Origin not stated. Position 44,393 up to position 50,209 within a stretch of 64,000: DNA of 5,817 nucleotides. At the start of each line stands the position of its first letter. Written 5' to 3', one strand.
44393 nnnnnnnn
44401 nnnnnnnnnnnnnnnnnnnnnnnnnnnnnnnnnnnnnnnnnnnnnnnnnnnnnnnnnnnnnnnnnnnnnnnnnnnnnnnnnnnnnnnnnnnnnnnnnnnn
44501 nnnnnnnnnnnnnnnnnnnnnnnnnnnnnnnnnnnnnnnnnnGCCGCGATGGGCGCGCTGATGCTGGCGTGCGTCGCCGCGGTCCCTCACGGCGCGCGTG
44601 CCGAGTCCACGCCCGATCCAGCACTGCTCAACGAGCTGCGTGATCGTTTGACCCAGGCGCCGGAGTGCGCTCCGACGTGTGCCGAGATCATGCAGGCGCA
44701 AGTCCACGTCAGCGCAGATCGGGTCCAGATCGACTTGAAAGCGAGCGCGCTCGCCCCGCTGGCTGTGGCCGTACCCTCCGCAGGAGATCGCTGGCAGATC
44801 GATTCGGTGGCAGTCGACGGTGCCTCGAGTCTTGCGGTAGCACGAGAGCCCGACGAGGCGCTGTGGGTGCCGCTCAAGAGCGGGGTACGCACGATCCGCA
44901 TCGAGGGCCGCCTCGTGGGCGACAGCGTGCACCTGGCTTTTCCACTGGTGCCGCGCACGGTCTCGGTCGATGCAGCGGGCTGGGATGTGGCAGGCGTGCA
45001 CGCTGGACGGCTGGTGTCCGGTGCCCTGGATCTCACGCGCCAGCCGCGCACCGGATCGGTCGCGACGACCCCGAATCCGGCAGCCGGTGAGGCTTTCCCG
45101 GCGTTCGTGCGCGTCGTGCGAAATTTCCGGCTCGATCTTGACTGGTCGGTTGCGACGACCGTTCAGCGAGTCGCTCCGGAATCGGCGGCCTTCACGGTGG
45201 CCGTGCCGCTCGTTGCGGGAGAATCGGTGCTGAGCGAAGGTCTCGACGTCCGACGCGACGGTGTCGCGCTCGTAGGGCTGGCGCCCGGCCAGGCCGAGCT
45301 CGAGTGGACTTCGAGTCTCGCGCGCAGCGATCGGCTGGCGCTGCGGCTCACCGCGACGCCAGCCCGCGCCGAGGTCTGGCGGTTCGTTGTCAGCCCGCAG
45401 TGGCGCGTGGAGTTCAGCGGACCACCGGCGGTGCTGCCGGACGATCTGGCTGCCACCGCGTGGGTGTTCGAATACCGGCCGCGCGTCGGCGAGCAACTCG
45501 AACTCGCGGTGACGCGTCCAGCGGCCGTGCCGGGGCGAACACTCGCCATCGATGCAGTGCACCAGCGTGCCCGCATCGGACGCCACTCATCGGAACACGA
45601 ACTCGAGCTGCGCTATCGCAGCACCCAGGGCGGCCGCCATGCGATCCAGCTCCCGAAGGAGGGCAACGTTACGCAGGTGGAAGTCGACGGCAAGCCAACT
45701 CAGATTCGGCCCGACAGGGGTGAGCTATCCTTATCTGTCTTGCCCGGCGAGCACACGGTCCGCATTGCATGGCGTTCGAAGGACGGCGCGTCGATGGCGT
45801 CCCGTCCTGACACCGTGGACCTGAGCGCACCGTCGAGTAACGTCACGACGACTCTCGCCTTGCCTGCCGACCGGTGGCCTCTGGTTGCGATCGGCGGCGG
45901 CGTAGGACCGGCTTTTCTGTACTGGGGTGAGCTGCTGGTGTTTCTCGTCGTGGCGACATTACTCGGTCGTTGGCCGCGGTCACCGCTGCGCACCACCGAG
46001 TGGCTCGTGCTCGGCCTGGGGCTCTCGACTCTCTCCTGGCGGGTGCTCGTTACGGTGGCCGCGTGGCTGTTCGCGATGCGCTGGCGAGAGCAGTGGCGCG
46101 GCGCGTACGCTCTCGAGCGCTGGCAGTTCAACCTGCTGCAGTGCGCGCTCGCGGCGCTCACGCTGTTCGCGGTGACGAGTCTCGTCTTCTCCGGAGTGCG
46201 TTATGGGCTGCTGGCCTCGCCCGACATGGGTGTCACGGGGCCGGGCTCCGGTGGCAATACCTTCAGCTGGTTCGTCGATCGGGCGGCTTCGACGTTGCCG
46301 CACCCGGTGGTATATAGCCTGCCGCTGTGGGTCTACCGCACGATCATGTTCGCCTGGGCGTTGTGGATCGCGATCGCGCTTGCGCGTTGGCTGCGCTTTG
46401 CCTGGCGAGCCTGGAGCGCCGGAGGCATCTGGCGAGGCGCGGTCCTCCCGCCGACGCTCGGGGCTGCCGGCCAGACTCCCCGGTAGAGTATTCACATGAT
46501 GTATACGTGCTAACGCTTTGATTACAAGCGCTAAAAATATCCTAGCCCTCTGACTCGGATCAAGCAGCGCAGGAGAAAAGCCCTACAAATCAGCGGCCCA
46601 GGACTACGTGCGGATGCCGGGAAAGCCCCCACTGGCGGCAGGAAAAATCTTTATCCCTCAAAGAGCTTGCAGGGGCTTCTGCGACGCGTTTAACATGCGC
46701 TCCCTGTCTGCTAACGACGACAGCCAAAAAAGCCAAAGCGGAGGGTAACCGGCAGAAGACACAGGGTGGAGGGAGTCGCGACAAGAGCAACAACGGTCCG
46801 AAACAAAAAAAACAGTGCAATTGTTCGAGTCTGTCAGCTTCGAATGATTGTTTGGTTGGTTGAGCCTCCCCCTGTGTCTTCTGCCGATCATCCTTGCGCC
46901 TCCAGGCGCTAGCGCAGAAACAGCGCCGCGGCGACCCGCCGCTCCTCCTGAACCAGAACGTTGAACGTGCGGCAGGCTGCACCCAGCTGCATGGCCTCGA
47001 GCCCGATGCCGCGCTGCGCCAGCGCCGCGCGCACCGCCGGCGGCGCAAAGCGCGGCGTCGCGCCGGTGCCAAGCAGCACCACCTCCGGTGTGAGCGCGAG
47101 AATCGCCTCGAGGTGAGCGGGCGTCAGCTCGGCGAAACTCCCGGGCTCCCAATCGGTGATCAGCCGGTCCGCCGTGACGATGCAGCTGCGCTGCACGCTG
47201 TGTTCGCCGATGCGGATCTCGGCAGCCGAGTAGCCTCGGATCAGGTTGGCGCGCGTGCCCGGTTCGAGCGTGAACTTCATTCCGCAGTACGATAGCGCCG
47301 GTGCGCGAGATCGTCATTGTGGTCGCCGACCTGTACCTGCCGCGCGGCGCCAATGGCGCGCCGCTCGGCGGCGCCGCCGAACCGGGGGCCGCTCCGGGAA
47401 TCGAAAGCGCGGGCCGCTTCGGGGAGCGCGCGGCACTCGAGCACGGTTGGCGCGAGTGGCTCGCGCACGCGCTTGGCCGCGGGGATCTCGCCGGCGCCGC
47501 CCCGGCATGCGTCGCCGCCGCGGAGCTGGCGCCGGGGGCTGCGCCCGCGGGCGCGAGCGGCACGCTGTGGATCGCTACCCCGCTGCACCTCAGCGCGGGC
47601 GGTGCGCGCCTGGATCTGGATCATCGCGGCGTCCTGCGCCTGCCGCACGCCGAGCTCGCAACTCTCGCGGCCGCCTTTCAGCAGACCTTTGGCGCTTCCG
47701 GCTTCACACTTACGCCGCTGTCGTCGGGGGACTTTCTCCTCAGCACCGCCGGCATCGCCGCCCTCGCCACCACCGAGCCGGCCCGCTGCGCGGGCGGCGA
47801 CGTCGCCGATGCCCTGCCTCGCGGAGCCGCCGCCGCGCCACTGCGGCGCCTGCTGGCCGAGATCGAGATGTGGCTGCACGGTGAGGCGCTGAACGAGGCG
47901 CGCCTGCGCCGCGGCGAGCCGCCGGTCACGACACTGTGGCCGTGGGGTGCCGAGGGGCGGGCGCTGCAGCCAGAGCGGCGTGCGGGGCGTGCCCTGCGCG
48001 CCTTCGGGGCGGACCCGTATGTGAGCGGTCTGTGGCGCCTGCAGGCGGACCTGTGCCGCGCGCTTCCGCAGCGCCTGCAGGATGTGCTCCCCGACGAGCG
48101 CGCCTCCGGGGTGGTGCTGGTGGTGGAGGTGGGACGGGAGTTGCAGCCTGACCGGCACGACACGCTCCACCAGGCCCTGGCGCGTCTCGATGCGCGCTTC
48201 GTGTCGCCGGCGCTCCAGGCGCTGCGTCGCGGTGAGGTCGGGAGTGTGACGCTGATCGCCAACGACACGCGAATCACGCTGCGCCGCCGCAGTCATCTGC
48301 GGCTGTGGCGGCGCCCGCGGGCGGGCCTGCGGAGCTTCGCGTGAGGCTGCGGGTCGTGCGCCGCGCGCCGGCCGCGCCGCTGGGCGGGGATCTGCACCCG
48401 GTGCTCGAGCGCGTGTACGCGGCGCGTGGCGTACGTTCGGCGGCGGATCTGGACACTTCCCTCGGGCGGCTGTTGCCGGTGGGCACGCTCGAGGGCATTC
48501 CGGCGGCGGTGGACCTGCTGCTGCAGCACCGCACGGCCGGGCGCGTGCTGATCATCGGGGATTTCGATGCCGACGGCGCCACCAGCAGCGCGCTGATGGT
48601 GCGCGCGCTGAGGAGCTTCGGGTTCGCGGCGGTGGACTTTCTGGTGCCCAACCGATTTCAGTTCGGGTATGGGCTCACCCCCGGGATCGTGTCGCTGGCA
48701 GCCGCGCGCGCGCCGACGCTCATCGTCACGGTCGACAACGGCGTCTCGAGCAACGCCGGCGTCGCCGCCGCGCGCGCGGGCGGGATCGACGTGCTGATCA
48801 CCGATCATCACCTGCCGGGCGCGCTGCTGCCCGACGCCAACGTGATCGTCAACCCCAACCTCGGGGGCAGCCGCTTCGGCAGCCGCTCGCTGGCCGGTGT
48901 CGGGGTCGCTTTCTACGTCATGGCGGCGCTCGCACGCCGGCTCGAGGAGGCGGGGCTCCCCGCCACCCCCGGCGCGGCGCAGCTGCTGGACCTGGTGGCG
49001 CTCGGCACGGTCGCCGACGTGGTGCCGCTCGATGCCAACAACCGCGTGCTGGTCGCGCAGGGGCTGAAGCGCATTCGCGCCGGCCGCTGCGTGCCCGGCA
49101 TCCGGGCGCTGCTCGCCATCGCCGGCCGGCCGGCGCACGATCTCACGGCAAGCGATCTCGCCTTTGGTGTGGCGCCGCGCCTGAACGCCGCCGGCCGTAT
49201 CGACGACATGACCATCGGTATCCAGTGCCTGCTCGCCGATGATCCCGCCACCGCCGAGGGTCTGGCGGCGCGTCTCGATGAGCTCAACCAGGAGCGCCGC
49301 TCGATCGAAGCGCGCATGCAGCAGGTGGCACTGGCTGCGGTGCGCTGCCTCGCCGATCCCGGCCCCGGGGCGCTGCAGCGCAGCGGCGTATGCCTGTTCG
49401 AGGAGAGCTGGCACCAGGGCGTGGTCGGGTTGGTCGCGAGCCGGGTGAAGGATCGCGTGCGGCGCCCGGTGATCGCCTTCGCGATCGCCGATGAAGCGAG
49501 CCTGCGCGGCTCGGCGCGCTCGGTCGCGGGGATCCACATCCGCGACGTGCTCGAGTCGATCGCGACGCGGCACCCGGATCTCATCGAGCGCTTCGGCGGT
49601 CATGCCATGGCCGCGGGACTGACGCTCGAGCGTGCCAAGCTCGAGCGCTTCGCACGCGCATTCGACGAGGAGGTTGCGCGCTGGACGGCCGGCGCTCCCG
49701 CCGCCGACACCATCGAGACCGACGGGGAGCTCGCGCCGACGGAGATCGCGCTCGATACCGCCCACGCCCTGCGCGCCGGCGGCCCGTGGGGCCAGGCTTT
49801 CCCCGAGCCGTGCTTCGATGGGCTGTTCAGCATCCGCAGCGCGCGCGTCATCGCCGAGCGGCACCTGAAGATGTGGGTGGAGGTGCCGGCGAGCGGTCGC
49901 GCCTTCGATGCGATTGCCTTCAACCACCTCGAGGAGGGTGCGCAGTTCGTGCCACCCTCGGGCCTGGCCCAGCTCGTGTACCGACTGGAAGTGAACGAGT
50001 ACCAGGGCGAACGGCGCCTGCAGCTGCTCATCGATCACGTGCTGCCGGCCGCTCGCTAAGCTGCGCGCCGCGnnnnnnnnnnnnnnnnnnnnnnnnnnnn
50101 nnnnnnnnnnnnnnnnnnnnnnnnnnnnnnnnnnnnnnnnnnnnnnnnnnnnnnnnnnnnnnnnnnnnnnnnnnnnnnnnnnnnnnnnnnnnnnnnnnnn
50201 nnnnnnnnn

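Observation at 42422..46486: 1354-aa internally duplicated envelope protein of no recognisable family sitting where nlpD(-rpoS) normally follows surE-pcm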

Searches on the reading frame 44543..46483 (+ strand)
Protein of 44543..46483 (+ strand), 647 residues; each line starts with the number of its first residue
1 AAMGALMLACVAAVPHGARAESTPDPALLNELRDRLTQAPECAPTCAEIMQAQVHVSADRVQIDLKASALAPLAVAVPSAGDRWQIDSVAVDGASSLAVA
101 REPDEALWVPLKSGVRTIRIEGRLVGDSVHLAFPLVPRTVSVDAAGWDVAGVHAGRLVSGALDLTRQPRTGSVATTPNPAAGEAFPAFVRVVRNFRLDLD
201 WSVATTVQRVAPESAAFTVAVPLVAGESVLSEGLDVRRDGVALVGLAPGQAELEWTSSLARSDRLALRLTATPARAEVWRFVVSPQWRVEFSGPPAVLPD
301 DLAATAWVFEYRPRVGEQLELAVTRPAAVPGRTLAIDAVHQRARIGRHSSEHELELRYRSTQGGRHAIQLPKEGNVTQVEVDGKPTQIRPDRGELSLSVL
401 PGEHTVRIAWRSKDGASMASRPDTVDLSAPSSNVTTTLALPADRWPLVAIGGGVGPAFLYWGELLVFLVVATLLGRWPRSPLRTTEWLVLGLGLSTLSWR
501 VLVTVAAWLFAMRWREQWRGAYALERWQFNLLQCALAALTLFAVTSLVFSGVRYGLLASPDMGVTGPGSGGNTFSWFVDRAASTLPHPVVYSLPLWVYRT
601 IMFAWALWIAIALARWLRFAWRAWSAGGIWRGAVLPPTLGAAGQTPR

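Call 34: predict_structure(alignment_id=A2)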
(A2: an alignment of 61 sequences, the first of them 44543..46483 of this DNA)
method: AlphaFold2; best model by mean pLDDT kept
length: 647 residues; sequences in the alignment: 61
mean_pLDDT: 80.1   pTM: 0.46
mean pLDDT of the five models: 80.1, 77.5, 77.4, 77.2, 76.0
residues with pLDDT >= 90: 137; 70-90: 383; 50-70: 82; < 50: 45
segments of 3 or more residues with pLDDT < 50: 1-3, 13-22, 170-183, 328-332, 635-647
pLDDT, mean of each block of 10 residues (from residue 1): 52 46 67 70 75 92 92 86 86 78 74 91 86 89 88 83 77 41 66 89 92 80 88 77 84 91 86 82 77 61 69 86 65 77 93 93 84 87 80 82 90 90 91 92 88 74 80 87 88 77 89 82 78 89 87 68 70 88 90 88 87 88 78 52 41
secondary structure, 60 per line:
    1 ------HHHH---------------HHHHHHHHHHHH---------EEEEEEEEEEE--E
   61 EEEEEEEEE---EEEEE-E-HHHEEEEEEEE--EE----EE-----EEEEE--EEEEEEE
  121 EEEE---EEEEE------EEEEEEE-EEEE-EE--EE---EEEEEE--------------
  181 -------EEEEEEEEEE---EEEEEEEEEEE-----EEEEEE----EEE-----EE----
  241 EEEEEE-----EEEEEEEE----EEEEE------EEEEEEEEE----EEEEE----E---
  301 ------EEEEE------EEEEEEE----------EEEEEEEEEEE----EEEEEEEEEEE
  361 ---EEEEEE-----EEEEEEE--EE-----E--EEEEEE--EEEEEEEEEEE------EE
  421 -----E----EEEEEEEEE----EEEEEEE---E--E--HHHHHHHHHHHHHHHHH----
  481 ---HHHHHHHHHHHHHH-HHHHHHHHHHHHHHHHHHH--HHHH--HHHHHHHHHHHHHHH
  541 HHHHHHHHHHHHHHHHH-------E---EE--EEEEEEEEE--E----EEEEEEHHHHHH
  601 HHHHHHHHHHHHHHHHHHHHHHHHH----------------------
elements in order: H7-10 H26-37 E47-57 E60-69 E73-77 E84-91 E107-111 E114-124 E128-132 E139-145 E147-150 E161-166 E188-197 E201-211 E217-222 E227-229 E241-246 E252-259 E264-268 E275-283 E288-292 E307-311 E318-324 E335-345 E350-360 E364-369 E375-381 E394-399 E402-412 E431-439 E444-450 H460-476 H484-497 H499-517 H520-523 H526-557 E573-581 E589-594 H595-625

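Call 37: fold_search(model_id=the predicted structure, library=pdb)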
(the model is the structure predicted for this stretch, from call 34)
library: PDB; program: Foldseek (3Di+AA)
matches with E <= 10: 917; with E <= 0.001: 43
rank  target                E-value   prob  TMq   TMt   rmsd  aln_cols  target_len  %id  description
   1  8agb_E                2.7e-09  1.00  0.16  0.22  18.2       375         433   11  Structure of yeast oligosaccharylransferase complex with lipid-linked oligosaccharide bound (released 2022-12-07)
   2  7oci_A                4.1e-09  1.00  0.19  0.27  19.9       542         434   10  Cryo-EM structure of yeast Ost6p containing oligosaccharyltransferase complex (released 2022-02-16)
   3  6ezn_A                1.0e-08  1.00  0.19  0.27  19.4       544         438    9  Cryo-EM structure of the yeast oligosaccharyltransferase (OST) complex (released 2018-01-17)
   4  6c26_1                1.3e-08  1.00  0.18  0.26  20.6       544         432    9  The Cryo-EM structure of a eukaryotic oligosaccharyl transferase complex (released 2018-01-31)
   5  8pn9_E                2.9e-08  1.00  0.17  0.19  30.1       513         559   10  Structure of human oligosaccharyltransferase OST-A complex bound to NGI-1 (released 2024-05-08)
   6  6s7o_E                1.3e-07  1.00  0.16  0.18  30.8       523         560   10  Cryo-EM structure of human oligosaccharyltransferase complex OST-A (released 2019-12-18)
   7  6s7t_E                2.4e-07  1.00  0.17  0.24  18.3       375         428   10  Cryo-EM structure of human oligosaccharyltransferase complex OST-B (released 2019-12-18)
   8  7n61_1B               7.5e-06  0.77  0.10  0.10  27.7       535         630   11  structure of C2 projections and MIPs (released 2022-05-18)
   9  3lso_A                1.2e-05  0.96  0.12  0.16  18.4       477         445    9  Crystal structure of Putative membrane anchored protein from Corynebacterium diphtheriae (released 2010-02-23)
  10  3fcs_A                1.5e-05  0.97  0.16  0.13  16.4       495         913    9  Structure of complete ectodomain of integrin aIIBb3 (released 2009-01-20)
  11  8t2v_A                1.7e-05  0.94  0.14  0.12  15.8       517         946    9  Cryo-EM Structures of Full-length Integrin alphaIIbbeta3 in Native Lipids (released 2023-07-26)
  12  6avu_A                2.3e-05  0.91  0.14  0.11  18.9       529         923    7  Human alpha-V beta-3 Integrin (open conformation) in complex with the therapeutic antibody LM609 (released 2017-11-01)
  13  4neh_A                4.5e-05  0.77  0.13  0.09  20.1       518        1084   12  An internal ligand-bound, metastable state of a leukocyte integrin, aXb2 (released 2014-01-15)
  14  7w6b                  5.0e-05  0.47  0.08  0.07  25.1       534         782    7  Crystal Structure of PitA from pilus islet-2 of Streptococcus oralis (released 2022-06-01)
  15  1jv2_A                1.3e-04  0.89  0.15  0.12  15.9       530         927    8  CRYSTAL STRUCTURE OF THE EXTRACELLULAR SEGMENT OF INTEGRIN ALPHAVBETA3 (released 2001-10-17)
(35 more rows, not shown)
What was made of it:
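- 44591..45901 (+): Residues 724-1160: periplasmic ectodomain 2. Helix with invariant C749-x3-C753, then beta-sandwiches A2, B2 and C2. Homologous to ectodomain 1 but has lost most of its conserved charged residues. Foldseek top seven hits are Ost1/RPN1 (call 37).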

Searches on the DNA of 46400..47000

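Call 65: search_rna_families(source=window, start=46400, end=47000, threshold=evalue, max_evalue=1)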
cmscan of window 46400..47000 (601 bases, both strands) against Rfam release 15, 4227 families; matches with E-value up to 1: 1.
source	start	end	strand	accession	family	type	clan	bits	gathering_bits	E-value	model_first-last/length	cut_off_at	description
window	46740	46897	+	RF03828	MIR831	Gene; miRNA;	-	25.7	100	0.0044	1-181/181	no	MIR831 microRNA precursor family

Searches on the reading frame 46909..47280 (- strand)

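Call 30: search_protein_families(library=pfam, proteins=[window:46909-47280:-], max_evalue=10)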
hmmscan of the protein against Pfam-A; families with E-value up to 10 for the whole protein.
window:46909-47280:- (123 aa): 1 family
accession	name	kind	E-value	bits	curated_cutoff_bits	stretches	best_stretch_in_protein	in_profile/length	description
PF04430.19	DUF498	-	1.2e-32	112.6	33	1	14-120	1-108/109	Protein of unknown function (DUF498/DUF598)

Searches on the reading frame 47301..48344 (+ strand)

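Call 4: search_protein_families(library=pfam, proteins=[window:47301-48344:+], max_evalue=0.01)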
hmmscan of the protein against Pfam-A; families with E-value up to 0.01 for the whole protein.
window:47301-48344:+ (347 aa): 0 families

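Call 5: search_protein_families(library=ncbifam, proteins=[window:47301-48344:+], max_evalue=0.01)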
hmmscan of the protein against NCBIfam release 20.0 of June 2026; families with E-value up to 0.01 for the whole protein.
window:47301-48344:+ (347 aa): 3 families
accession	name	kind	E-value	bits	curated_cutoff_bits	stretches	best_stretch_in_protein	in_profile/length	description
TIGR00306.2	apgM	subfamily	2.8e-07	29.9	320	1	113-220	114-228/403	2,3-bisphosphoglycerate-independent phosphoglycerate mutase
NF003242.0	PRK04200.1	equivalog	2.5e-06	26.6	426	1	144-217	145-219/395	cofactor-independent phosphoglycerate mutase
TIGR02535.1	hyp_Hser_kinase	hypoth_equivalog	8.4e-05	21.5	446.3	1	152-218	155-221/397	proposed homoserine kinase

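Call 30: search_protein_families(library=pfam, proteins=[window:47301-48344:+], max_evalue=10)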
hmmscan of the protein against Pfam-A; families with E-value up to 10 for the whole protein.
window:47301-48344:+ (347 aa): 0 families

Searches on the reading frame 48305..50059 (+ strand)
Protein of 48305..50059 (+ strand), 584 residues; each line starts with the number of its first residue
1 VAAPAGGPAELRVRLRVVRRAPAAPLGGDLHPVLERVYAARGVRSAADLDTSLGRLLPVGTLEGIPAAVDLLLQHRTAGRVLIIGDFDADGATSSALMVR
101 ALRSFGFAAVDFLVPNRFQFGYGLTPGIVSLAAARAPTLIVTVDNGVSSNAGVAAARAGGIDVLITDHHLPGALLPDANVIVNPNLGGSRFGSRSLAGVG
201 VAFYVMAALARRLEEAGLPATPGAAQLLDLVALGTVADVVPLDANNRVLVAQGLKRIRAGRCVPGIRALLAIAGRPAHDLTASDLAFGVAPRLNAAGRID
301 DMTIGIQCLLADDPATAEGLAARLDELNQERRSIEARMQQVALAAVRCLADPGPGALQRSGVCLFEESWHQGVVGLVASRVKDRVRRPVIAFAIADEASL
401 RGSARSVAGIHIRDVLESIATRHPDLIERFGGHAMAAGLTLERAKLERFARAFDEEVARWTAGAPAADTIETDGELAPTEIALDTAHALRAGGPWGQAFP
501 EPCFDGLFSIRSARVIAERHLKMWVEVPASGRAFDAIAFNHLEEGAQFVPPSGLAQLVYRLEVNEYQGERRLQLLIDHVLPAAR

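Call 4: search_protein_families(library=pfam, proteins=[window:48305-50059:+], max_evalue=0.01)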
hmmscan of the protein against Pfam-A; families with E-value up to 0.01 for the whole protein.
window:48305-50059:+ (584 aa): 3 families
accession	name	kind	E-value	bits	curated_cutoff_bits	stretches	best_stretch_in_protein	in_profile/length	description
PF01368.27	DHH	-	5.1e-22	78.9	28.1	1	80-235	1-125/125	DHH family, N-terminal domain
PF17768.7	RecJ_OB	-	1.5e-21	76.9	27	1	472-577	1-106/107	RecJ OB domain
PF02272.25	DHHA1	-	6e-18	65.6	25.9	1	364-457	7-100/102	DHHA1 domain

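Call 5: search_protein_families(library=ncbifam, proteins=[window:48305-50059:+], max_evalue=0.01)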
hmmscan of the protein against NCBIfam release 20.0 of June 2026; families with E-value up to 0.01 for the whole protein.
window:48305-50059:+ (584 aa): 5 families
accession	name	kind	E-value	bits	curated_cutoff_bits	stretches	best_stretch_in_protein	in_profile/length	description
NF008290.0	PRK11070.1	equivalog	3e-208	693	900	1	14-581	6-576/577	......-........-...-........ exonuclease RecJ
TIGR00644.1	recJ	equivalog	2.4e-139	465.1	396.9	1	31-578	2-545/546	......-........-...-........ exonuclease RecJ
NF053576.1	RecJ_archaeal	equivalog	1.4e-20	73.6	360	2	76-223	9-134/452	RecJ family nuclease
NF053575.1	GAN_nuclease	exception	9.4e-14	50.8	850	2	62-216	7-155/467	GINS-associated RecJ family nuclease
NF040701.1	RecJ_Meth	equivalog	3.4e-05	22.8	550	0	75-209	4-130/449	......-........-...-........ exonuclease RecJ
